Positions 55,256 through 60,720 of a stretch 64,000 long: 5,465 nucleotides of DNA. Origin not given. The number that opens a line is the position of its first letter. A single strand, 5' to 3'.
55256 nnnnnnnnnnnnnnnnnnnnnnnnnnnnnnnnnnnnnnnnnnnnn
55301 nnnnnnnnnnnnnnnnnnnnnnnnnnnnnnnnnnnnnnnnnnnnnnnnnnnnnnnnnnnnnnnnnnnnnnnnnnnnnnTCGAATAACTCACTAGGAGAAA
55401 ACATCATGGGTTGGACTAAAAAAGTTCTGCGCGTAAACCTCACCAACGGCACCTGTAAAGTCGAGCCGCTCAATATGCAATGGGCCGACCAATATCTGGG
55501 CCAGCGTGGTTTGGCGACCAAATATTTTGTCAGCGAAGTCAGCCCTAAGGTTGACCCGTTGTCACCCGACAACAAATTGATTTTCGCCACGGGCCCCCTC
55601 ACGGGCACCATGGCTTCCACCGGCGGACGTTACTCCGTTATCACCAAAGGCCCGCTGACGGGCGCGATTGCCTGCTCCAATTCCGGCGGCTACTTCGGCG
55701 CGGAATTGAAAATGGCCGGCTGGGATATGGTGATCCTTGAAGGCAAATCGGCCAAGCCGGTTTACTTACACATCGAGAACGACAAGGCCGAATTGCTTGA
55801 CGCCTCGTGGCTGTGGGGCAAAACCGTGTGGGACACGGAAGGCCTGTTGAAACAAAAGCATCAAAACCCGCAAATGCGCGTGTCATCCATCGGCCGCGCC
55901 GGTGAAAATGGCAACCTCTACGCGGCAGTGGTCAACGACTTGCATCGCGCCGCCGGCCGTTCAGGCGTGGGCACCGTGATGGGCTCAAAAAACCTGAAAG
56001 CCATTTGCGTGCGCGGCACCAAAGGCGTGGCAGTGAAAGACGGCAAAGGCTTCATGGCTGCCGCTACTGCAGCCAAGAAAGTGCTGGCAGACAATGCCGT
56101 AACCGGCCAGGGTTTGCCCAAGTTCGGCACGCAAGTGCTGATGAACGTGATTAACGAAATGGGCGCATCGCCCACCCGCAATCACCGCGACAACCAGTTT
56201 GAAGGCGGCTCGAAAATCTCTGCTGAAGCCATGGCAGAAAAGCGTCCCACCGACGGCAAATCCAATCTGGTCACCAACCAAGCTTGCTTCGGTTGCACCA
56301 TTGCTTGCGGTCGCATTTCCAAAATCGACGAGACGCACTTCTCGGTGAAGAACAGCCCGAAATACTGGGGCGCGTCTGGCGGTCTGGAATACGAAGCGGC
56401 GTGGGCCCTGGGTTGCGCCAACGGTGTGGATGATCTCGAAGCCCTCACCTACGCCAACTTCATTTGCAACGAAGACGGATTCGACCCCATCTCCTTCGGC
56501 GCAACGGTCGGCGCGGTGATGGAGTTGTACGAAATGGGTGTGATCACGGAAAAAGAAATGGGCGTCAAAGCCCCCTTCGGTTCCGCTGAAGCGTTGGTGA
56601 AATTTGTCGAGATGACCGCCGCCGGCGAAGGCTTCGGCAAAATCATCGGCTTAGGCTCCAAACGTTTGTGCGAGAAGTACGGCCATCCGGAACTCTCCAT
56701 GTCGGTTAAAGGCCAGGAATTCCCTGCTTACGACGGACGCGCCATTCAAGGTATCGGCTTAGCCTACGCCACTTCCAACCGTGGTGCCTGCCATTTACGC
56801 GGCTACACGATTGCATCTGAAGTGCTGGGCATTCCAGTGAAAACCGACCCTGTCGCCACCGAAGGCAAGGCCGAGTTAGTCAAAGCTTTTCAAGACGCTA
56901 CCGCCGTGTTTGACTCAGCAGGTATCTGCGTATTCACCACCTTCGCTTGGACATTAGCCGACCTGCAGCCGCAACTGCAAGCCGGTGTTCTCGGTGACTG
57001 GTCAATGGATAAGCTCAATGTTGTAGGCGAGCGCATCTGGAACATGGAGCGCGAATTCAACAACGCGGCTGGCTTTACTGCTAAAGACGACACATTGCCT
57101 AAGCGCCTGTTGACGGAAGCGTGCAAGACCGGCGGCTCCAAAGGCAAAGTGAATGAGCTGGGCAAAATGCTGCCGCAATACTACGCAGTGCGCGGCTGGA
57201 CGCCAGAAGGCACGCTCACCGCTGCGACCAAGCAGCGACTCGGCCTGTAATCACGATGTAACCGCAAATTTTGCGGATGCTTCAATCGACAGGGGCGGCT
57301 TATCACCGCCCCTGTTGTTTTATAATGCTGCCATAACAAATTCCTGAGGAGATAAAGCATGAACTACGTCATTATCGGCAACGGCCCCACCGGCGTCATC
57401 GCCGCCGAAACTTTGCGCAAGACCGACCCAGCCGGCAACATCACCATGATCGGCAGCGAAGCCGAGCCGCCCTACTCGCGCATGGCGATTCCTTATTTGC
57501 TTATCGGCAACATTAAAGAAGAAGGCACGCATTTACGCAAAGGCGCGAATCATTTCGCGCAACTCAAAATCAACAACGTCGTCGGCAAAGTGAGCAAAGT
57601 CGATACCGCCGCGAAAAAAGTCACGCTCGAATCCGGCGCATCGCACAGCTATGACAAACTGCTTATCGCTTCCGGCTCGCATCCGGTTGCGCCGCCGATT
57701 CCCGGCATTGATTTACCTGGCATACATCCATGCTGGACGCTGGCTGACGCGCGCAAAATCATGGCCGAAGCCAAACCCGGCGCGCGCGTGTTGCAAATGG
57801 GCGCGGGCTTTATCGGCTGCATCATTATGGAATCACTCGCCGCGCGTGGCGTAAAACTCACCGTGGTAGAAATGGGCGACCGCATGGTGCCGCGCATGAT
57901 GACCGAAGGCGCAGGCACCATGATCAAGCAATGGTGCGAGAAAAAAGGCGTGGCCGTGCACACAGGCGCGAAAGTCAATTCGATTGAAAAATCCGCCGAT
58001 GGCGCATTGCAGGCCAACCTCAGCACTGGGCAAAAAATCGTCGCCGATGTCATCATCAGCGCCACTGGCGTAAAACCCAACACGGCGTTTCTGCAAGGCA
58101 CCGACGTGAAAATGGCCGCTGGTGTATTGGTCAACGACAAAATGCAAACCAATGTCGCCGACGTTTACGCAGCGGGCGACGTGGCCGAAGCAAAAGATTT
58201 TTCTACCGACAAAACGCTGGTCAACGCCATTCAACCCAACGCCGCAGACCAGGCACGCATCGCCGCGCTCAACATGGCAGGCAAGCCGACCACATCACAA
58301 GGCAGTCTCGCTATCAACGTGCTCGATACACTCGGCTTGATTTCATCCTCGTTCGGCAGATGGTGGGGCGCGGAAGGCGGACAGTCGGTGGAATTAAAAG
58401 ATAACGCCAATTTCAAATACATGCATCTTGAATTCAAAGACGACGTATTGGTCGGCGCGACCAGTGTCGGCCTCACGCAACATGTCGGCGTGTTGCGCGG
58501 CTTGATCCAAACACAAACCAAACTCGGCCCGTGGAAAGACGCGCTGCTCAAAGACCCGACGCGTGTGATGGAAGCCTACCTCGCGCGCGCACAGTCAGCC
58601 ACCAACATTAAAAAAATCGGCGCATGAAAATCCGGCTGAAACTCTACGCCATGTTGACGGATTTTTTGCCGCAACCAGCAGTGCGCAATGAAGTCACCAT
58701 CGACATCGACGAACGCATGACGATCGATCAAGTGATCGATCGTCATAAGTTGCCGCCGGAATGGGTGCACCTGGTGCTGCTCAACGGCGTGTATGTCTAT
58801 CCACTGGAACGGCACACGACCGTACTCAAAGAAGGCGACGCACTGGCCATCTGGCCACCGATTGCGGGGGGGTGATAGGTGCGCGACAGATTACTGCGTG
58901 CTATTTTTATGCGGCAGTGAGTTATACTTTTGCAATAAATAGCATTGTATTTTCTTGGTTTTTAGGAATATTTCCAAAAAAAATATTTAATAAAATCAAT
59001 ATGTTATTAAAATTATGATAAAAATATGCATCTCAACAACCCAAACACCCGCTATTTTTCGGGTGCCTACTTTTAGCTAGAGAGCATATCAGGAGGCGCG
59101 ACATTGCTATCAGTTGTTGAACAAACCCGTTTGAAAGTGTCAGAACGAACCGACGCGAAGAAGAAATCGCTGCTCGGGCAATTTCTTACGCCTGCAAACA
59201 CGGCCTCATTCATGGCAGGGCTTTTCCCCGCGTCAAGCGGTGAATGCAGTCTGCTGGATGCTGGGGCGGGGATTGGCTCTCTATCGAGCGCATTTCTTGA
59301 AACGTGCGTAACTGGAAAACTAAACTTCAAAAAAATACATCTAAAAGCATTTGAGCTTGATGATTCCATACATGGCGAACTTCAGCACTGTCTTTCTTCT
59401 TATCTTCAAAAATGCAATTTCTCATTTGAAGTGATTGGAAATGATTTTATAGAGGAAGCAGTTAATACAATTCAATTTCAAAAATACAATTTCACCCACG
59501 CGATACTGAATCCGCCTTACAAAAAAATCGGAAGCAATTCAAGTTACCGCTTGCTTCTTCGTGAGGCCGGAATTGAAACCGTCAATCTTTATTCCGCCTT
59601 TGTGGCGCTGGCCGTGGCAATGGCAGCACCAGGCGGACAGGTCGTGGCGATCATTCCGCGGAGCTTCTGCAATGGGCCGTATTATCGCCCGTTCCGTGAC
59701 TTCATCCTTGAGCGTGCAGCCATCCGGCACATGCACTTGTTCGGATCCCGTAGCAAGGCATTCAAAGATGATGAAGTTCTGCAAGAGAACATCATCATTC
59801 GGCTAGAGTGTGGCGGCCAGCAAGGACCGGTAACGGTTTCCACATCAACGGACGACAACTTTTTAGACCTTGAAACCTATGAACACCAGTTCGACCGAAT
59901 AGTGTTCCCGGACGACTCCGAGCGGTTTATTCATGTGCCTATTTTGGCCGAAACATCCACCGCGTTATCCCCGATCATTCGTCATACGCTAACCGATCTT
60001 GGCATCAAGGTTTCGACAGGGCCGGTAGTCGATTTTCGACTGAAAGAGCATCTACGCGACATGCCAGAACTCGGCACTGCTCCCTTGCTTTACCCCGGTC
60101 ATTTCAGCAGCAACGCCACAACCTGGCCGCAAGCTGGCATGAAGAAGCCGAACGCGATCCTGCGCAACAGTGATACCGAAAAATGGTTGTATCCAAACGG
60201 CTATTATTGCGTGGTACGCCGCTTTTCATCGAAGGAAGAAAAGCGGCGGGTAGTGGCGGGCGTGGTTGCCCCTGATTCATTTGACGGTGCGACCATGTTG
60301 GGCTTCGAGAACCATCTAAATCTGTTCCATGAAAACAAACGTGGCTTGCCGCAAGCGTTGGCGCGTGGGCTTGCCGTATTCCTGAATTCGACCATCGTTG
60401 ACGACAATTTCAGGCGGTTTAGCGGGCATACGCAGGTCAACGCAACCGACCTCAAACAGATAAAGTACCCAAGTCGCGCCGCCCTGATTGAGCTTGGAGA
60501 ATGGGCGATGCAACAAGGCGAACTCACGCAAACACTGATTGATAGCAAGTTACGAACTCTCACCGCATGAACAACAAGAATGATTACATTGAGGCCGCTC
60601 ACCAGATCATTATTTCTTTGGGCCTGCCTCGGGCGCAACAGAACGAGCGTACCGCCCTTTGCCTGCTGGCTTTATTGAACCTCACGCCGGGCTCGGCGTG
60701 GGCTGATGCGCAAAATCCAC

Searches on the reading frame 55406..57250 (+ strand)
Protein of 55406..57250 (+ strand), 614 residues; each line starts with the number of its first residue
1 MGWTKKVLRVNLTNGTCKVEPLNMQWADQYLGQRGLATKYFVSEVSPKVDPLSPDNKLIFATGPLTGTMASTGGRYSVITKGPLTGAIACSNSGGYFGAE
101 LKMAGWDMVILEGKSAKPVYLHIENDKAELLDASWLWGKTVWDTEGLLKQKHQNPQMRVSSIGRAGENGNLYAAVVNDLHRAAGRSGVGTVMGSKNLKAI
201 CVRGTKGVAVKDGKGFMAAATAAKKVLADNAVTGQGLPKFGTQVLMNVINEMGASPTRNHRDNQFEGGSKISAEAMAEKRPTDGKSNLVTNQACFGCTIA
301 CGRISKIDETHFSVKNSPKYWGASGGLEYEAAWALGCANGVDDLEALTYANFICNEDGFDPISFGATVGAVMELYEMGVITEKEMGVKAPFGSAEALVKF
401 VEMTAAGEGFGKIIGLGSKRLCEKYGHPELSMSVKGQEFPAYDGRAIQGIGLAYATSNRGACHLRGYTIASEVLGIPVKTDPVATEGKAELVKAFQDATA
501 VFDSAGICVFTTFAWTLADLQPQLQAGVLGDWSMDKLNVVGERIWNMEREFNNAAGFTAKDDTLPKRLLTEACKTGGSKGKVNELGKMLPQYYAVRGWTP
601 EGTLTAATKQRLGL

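Call 46: search_protein_families(library=pfam, proteins=[window:55406-57250:+], max_evalue=0.01)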
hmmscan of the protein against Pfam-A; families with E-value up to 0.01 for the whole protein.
window:55406-57250:+ (614 aa): 2 families
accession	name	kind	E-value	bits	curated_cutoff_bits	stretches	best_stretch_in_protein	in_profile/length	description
PF01314.23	AFOR_C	-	4.2e-133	444.6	27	1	221-614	4-385/385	Aldehyde ferredoxin oxidoreductase, domains 2 & 3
PF02730.20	AFOR_N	-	3.4e-80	268.9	29.8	1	6-205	2-199/199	Aldehyde ferredoxin oxidoreductase, N-terminal domain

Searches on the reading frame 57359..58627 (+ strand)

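Call 46: search_protein_families(library=pfam, proteins=[window:57359-58627:+], max_evalue=0.01)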
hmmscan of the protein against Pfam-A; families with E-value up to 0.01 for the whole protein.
window:57359-58627:+ (422 aa): 11 families
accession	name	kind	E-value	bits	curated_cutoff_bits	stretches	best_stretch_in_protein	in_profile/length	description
PF07992.20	Pyr_redox_2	-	1e-53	183.1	26.1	1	2-281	2-278/291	Pyridine nucleotide-disulphide oxidoreductase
PF00070.33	Pyr_redox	-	1.2e-14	54.9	22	1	144-217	2-74/82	Pyridine nucleotide-disulphide oxidoreductase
PF13738.12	Pyr_redox_3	-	7e-08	32.5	30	1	61-273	89-305/305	Pyridine nucleotide-disulphide oxidoreductase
PF03486.20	HI0933_like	-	2.6e-07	30.8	50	1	157-239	83-165/244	HI0933-like protein Rossmann domain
PF01593.30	Amino_oxidase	-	3.7e-07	30.2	19.8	1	178-238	199-256/443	Flavin containing amine oxidoreductase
PF01266.30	DAO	-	2.2e-06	27.9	27.9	0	191-241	157-207/353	FAD dependent oxidoreductase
PF13454.12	NAD_binding_9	-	1.1e-05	26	21.8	0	189-238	107-154/155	FAD-NAD(P)-binding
PF18267.7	Rubredoxin_C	-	4.1e-05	23.9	25.9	1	320-386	3-69/70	Rubredoxin NAD+ reductase C-terminal domain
PF13450.12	NAD_binding_8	-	7.1e-05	23.5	21.9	0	148-183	3-38/68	NAD(P)-binding Rossmann-like domain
PF05834.18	Lycopene_cycl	-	0.00085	18.9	23.4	0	188-259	92-161/380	Lycopene cyclase protein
PF04820.20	Trp_halogenase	-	0.0027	17.1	21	0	4-37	3-38/458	Tryptophan halogenase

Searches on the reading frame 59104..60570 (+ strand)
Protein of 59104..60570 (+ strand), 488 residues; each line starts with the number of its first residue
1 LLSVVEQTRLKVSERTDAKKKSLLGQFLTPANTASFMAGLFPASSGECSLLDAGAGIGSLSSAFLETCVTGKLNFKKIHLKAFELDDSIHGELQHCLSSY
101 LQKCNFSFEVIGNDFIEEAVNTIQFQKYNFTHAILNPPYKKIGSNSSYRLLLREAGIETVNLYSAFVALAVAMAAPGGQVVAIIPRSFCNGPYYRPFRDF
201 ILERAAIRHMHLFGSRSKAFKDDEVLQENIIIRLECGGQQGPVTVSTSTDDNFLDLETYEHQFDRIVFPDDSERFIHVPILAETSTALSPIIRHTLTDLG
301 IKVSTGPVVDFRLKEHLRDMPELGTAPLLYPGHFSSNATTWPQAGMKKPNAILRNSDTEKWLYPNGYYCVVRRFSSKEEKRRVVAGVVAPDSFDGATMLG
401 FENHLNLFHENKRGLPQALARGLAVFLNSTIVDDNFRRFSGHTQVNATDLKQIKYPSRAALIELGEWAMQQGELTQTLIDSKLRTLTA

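Call 46: search_protein_families(library=pfam, proteins=[window:59104-60570:+], max_evalue=0.01)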
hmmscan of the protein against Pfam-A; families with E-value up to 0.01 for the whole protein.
window:59104-60570:+ (488 aa): 1 family
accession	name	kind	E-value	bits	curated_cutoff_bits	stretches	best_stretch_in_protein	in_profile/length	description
PF07669.17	Eco57I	-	1.3e-10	42.1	25.3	1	117-220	60-171/171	Eco57I restriction-modification methylase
